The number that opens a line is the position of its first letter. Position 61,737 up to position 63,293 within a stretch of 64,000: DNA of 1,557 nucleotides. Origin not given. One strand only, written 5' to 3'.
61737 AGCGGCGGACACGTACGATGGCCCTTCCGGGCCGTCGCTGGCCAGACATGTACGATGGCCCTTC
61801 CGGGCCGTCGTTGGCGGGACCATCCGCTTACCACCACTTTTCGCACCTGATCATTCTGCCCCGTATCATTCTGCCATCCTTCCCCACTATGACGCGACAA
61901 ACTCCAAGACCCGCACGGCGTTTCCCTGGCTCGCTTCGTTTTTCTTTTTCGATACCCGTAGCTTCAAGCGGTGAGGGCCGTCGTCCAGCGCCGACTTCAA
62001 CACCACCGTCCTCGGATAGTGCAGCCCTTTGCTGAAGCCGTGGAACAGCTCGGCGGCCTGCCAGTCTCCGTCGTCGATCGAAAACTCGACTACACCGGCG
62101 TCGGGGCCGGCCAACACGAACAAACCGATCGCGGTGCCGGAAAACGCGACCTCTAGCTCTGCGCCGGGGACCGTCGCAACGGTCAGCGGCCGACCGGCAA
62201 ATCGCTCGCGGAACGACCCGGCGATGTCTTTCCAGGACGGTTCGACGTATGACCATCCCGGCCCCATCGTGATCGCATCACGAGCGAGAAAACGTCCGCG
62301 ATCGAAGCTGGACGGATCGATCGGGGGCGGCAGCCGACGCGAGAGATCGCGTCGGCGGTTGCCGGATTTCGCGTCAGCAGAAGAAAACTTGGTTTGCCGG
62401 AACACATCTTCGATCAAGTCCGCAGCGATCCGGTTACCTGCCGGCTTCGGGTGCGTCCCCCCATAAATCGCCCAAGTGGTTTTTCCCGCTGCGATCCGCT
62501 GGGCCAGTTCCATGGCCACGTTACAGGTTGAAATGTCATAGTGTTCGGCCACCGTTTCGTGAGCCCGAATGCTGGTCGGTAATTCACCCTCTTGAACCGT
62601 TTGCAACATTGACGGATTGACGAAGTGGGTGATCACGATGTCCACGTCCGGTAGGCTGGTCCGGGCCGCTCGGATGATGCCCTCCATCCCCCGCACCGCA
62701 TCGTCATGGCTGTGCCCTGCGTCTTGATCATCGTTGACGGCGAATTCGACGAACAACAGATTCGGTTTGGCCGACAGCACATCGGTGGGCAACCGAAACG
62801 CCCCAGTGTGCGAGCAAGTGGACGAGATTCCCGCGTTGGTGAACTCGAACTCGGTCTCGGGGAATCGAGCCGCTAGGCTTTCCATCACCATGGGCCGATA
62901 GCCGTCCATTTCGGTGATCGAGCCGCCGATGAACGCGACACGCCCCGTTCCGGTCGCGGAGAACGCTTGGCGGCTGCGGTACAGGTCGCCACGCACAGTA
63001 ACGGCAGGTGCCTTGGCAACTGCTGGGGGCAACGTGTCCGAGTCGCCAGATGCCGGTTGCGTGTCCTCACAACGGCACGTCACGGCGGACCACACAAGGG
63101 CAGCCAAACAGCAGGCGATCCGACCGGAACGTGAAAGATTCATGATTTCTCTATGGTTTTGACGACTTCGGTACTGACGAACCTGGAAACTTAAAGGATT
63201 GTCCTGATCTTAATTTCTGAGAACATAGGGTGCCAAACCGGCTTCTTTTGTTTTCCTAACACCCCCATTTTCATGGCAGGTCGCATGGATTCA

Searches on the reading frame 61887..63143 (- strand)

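Call 6: search_protein_families(library=ncbifam, proteins=[window:61887-63143:-], max_evalue=0.00001)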
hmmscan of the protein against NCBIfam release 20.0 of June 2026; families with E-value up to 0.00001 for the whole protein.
window:61887-63143:- (418 aa): 0 families

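Call 7: search_protein_families(library=pfam, proteins=[window:61887-63143:-], max_evalue=0.001)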
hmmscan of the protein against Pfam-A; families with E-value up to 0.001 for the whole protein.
window:61887-63143:- (418 aa): 1 family
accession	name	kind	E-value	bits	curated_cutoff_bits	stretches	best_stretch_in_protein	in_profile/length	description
PF13472.12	Lipase_GDSL_2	-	3.5e-16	60.7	32.9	1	71-239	1-178/178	GDSL-like Lipase/Acylhydrolase family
